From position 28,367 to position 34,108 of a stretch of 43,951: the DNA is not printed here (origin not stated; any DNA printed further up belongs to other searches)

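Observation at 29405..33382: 1,989-bp in-frame tandem duplication in a surface-protein gene with a 1,647-bp base-perfect core and diverged edges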

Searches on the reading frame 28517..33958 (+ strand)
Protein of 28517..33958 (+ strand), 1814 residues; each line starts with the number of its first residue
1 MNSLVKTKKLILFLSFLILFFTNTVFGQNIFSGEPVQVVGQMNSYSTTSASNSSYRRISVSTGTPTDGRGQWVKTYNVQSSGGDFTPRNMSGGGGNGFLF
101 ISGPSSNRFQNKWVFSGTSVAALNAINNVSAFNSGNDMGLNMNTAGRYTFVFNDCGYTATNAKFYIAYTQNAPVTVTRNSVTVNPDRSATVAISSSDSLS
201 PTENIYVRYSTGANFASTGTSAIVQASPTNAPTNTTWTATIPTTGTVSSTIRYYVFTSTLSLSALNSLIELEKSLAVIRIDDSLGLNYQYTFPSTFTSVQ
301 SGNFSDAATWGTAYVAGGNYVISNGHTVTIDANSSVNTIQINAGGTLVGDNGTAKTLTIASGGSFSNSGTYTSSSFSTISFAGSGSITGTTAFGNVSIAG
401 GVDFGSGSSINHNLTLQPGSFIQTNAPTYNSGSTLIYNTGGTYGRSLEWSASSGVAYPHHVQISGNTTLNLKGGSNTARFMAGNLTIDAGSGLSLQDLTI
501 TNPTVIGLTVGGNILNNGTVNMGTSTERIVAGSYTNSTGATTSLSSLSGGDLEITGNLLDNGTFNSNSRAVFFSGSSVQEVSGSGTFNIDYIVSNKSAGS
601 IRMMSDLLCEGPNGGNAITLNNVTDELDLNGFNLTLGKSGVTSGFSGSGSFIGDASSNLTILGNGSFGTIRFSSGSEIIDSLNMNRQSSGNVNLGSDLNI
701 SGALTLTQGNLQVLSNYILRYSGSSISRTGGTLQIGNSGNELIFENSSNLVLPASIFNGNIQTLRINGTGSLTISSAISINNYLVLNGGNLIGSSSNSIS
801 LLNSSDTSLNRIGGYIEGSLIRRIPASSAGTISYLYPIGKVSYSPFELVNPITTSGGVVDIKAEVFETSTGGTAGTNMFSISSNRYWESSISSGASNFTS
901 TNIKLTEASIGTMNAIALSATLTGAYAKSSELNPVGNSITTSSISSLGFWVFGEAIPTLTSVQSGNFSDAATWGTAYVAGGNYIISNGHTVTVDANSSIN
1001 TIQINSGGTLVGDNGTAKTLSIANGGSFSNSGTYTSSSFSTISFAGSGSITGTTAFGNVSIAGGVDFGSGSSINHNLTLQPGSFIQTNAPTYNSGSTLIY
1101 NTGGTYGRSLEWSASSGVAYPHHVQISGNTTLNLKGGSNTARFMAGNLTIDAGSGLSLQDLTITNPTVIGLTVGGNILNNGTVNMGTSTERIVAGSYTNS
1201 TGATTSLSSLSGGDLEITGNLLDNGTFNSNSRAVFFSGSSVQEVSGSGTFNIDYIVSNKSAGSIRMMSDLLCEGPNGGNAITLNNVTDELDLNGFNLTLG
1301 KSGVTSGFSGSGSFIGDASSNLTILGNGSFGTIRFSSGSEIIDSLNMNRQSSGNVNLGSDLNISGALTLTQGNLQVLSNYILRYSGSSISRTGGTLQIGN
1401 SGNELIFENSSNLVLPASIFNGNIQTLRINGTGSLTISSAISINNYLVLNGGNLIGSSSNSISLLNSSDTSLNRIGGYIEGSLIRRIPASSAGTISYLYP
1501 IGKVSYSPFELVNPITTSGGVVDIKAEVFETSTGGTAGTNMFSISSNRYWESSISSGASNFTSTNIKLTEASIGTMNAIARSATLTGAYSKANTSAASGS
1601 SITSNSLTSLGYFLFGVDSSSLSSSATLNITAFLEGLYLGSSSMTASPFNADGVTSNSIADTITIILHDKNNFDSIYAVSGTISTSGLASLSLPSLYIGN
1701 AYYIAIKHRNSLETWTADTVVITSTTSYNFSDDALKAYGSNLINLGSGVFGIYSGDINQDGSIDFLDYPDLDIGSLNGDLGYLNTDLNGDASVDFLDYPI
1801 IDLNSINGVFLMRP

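Call 5: search_protein_families(library=pfam, proteins=[window:28517-33958:+], max_evalue=1)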
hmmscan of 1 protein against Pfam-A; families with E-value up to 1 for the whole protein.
window:28517-33958:+ (1814 aa): 2 families
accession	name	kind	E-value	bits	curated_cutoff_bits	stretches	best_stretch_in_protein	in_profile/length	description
PF00404.24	Dockerin_1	-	0.47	11.1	22.9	0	1755-1800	2-51/57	Dockerin type I domain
PF14794.11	DUF4479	-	0.68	10.2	25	0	1526-1547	15-36/71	Domain of unknown function (DUF4479)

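Call 6: search_protein_families(library=ncbifam, proteins=[window:28517-33958:+], max_evalue=1)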
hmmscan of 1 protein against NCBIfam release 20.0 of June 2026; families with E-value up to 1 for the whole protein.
window:28517-33958:+ (1814 aa): 1 family
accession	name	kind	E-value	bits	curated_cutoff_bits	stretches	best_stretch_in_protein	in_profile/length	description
TIGR01381.1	E1_like_apg7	equivalog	0.085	11.3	571.35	0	769-816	471-516/663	E1-like protein-activating enzyme Gsa7p/Apg7p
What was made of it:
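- On Type V autotransporters: No Pfam or NCBIfam hit (calls 5, 6).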

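Call 10: find_homologous_proteins(query=window:28517-33958:+)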
Query window:28517-33958:+ (1814 aa): 181 proteins with E <= 0.001 among 8000 candidates; the best 120 are listed.
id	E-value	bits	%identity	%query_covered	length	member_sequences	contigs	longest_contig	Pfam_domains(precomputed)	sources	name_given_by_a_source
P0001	0.0e+0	3503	93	100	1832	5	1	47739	-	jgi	jgi:hypothetical protein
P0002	0.0e+0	3373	89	100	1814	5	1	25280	-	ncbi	-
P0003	0.0e+0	3074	80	100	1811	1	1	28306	PF10162.15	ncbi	ncbi:MAG: hypothetical protein ACOVP1_02420 [Bacteroidia bacterium]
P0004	0.0e+0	1835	76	53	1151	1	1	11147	-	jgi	jgi:hypothetical protein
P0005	0.0e+0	1773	75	53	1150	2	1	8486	-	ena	-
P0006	1.3e-265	903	49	28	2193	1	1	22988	-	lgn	-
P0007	3.9e-263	895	49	28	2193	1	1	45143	-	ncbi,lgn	-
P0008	1.0e-261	890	45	31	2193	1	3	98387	-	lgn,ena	-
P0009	7.5e-261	887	48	28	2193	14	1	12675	-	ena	-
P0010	1.3e-237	810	59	39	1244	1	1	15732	PF18962.8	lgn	-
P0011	3.1e-233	796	58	39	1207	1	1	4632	PF18962.8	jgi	jgi:hypothetical protein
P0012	2.1e-226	773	49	29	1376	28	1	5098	-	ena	-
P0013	9.0e-200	685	54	37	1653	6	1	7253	-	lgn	-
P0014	3.0e-193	663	41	39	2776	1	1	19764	PF10162.15,PF18962.8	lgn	-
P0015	7.8e-186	639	50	38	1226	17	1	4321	PF18962.8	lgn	-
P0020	2.8e-170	587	53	32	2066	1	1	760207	PF19408.6,PF18962.8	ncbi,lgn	-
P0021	4.0e-159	550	49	38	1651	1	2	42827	PF12951.14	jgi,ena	jgi:autotransporter-associated beta strand protein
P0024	1.4e-148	515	48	39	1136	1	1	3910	PF18962.8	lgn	-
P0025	2.1e-144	501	47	38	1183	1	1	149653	PF18962.8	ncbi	-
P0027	3.9e-141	490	45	35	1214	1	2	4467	PF18962.8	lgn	-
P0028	8.0e-130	453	42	38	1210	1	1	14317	PF18962.8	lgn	-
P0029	9.9e-130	453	49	26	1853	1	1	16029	PF01833.31,PF18962.8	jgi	jgi:hypothetical protein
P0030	5.2e-123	430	45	36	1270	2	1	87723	PF18962.8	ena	-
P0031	1.4e-117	412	47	30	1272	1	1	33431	PF18962.8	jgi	jgi:hypothetical protein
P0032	1.6e-115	405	47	31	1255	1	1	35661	PF18962.8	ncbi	-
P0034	3.9e-112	394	48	27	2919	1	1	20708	PF18962.8,PF24489.2,PF19081.7,PF00041.28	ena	-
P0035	1.2e-104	369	53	21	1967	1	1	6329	PF18962.8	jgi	jgi:hypothetical protein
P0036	2.9e-102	362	42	35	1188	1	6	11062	PF18962.8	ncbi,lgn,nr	ncbi:MAG: T9SS C-terminal target domain-containing protein [Bacteroidetes bacterium]|nr:MAG: T9SS C-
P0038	1.0e-100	356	43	29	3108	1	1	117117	PF18962.8,PF24489.2,PF19081.7,PF00041.28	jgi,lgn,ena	jgi:hypothetical protein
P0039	1.8e-99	352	50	23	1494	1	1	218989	PF18962.8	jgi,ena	jgi:hypothetical protein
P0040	3.5e-99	351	50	23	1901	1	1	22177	PF12951.14,PF18962.8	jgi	jgi:hypothetical protein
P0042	6.4e-98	347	44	29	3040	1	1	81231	PF18962.8,PF24489.2,PF19081.7,PF00041.28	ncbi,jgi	jgi:hypothetical protein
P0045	2.0e-93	332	57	16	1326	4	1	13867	PF19408.6,PF18962.8,PF00686.26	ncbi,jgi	jgi:hypothetical protein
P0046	1.2e-91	326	47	23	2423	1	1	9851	PF12951.14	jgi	jgi:hypothetical protein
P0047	5.1e-90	321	55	16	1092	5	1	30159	PF19408.6,PF18962.8,PF00686.26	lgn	-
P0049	3.1e-89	318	59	16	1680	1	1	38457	PF19406.6,PF18962.8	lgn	-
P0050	3.7e-88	315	58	16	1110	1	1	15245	PF11617.14,PF18962.8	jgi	jgi:hypothetical protein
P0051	4.9e-87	311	58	16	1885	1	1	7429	PF19406.6,PF00801.27,PF18962.8,PF18911.7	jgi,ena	jgi:hypothetical protein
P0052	9.6e-85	303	49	16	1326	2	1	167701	PF19408.6,PF16561.12,PF18962.8,PF00686.26,PF26120.1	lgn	-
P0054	8.9e-83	297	35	21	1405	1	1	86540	PF18962.8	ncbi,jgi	-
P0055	2.4e-81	292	58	16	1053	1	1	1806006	PF18962.8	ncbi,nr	ncbi:MAG: hypothetical protein IPP72_00505 [Chitinophagaceae bacterium]|nr:hypothetical protein [Chi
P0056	1.8e-79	286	52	15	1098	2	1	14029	PF19408.6,PF18962.8,PF00686.26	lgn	-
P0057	2.3e-78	282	57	16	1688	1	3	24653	PF19406.6,PF00801.27,PF18962.8,PF18911.7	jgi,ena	-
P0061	4.0e-76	275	55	16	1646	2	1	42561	PF19406.6,PF18962.8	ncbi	-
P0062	1.3e-75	273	52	15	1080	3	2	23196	PF18962.8,PF18911.7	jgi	-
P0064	5.5e-74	268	40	29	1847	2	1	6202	PF01833.31,PF18962.8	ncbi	-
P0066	1.5e-72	263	40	28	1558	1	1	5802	PF18962.8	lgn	-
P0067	3.1e-71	259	51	16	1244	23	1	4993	PF18962.8,PF10102.15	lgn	-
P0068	2.8e-70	255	40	12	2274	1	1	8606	PF18962.8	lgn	-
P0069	2.4e-69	252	30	45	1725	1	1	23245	PF18962.8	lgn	-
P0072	2.2e-67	246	50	16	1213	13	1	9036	PF18962.8,PF12810.14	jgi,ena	-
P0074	1.6e-66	243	39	29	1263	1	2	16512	PF18962.8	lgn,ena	-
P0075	2.3e-66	243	46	16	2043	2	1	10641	PF18962.8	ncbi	ncbi:MAG: hypothetical protein RIQ89_914 [Bacteroidota bacterium]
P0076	1.9e-65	240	49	15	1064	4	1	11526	PF19408.6,PF18962.8,PF18998.7,PF02470.26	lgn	-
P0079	6.5e-65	238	33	30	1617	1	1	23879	PF18962.8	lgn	-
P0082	8.2e-63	231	41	19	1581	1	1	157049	PF18962.8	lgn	-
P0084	8.9e-62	227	51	15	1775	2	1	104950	PF11617.14,PF18962.8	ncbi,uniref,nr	ncbi:T9SS type A sorting domain-containing protein [Flavobacterium sp.]|uniref:T9SS type A sorting d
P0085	3.7e-60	222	41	15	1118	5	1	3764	PF18962.8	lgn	-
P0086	5.9e-60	221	45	15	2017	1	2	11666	PF18962.8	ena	-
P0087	2.6e-59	219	38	22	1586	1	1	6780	PF18962.8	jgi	jgi:Secretion system C-terminal sorting domain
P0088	3.5e-59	219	44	15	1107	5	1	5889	PF18962.8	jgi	-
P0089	3.9e-59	219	34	28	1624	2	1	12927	PF18962.8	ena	-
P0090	4.1e-59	218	39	19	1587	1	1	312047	PF18962.8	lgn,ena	-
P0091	8.9e-59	217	37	22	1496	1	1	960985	PF18962.8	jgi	jgi:hypothetical protein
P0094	2.3e-56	209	35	18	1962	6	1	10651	PF18962.8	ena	-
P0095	1.9e-55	206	37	23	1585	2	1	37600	PF18962.8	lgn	-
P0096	2.1e-55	206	42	19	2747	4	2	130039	PF18962.8,PF24489.2,PF19081.7,PF00041.28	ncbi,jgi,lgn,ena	jgi:hypothetical protein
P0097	1.3e-54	204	33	21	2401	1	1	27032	PF18962.8,PF05345.19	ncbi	-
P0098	1.3e-54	204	29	44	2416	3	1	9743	PF09479.17,PF18962.8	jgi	-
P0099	8.7e-54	201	41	27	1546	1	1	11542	PF18962.8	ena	-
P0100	2.1e-53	200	36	28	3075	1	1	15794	PF18962.8,PF24489.2,PF19081.7,PF00041.28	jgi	jgi:hypothetical protein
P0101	1.5e-52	197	39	22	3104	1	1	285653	PF10162.15,PF18962.8,PF19081.7,PF00041.28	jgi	jgi:hypothetical protein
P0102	1.8e-52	196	39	27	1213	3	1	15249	PF18962.8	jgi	jgi:hypothetical protein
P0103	2.1e-52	196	36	22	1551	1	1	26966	PF18962.8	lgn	-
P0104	2.4e-52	196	34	25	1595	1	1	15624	PF18962.8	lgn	-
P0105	7.5e-52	194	38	28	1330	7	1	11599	PF18962.8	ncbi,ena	-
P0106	9.6e-52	194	39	26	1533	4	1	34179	PF18962.8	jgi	jgi:hypothetical protein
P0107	6.5e-51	191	39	25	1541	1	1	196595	PF01833.31,PF18962.8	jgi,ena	jgi:hypothetical protein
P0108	9.2e-51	191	39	25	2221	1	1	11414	PF18962.8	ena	-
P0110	2.6e-50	189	38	26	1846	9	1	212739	PF18962.8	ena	-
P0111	3.6e-50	189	41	19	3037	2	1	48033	PF18962.8,PF24489.2,PF19081.7,PF00041.28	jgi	jgi:hypothetical protein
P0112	4.6e-50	188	36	15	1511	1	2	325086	PF18962.8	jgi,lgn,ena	-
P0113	4.8e-50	188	33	28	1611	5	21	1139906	PF18962.8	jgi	jgi:hypothetical protein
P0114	2.4e-49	186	39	23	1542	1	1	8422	PF18962.8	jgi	jgi:hypothetical protein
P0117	1.1e-48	184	43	16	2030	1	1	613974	PF18962.8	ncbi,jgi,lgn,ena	-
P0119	3.0e-48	182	43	17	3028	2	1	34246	PF18962.8,PF19081.7,PF00041.28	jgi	jgi:hypothetical protein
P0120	3.2e-48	182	40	23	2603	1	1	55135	PF12951.14,PF18962.8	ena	-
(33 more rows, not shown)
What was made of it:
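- On T9SS cargo proteins: Most remote homologues carry PF18962 (call 10).
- Closest known: Beta-helix passenger domains of autotransporters. Same: Some relatives are annotated 'autotransporter-associated beta strand protein' or carry PF12951 (call 10).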

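Call 13: find_encoding_contigs(protein=P0001, flank=10000, max_places=3)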
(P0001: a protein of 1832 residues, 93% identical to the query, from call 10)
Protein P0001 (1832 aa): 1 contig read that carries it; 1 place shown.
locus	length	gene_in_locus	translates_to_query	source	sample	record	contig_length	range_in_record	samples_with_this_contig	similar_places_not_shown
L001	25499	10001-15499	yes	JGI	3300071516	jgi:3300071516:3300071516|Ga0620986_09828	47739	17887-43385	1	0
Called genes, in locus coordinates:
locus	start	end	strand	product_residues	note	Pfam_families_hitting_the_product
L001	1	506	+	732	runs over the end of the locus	-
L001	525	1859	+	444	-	PF01943:Polysacc_synt, PF13440:Polysacc_synt_3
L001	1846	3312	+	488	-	PF04932:Wzy_C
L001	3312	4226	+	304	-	PF00535:Glycos_transf_2, PF13641:Glyco_tranf_2_3, PF13632:Glyco_trans_2_3 (weak)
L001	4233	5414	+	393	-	PF00535:Glycos_transf_2, PF13641:Glyco_tranf_2_3, PF13632:Glyco_trans_2_3 (weak)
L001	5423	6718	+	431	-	PF00535:Glycos_transf_2 (weak), PF13641:Glyco_tranf_2_3, PF13632:Glyco_trans_2_3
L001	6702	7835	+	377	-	PF13439:Glyco_transf_4, PF20706:GT4-conflict, PF00534:Glycos_transf_1, PF13692:Glyco_trans_1_4, PF13524:Glyco_trans_1_2 (weak)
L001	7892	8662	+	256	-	PF03848:TehB, PF01209:Ubie_methyltran, PF05219:DREV, PF05401:NodS, PF13489:Methyltransf_23, PF06325:PrmA, PF07021:MetW, PF13847:Methyltransf_31, +6 more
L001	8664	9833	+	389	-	PF13506:Glyco_transf_21, PF13641:Glyco_tranf_2_3, PF00535:Glycos_transf_2, PF10111:Glyco_tranf_2_2, PF13632:Glyco_trans_2_3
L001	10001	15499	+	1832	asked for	-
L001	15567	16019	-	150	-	PF00578:AhpC-TSA, PF08534:Redoxin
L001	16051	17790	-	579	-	PF01551:Peptidase_M23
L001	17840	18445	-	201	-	PF01557:FAA_hydrolase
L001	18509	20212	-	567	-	PF01432:Peptidase_M3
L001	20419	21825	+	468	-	PF01212:Beta_elim_lyase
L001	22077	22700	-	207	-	PF00072:Response_reg, PF00196:GerE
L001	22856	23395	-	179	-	PF18347:DUF5606, PF21186:DUF6852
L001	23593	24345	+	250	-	PF04338:DUF481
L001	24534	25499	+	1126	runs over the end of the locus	PF02310:B12-binding, PF03308:MeaB, PF02492:cobW (weak), PF01642:MM_CoA_mutase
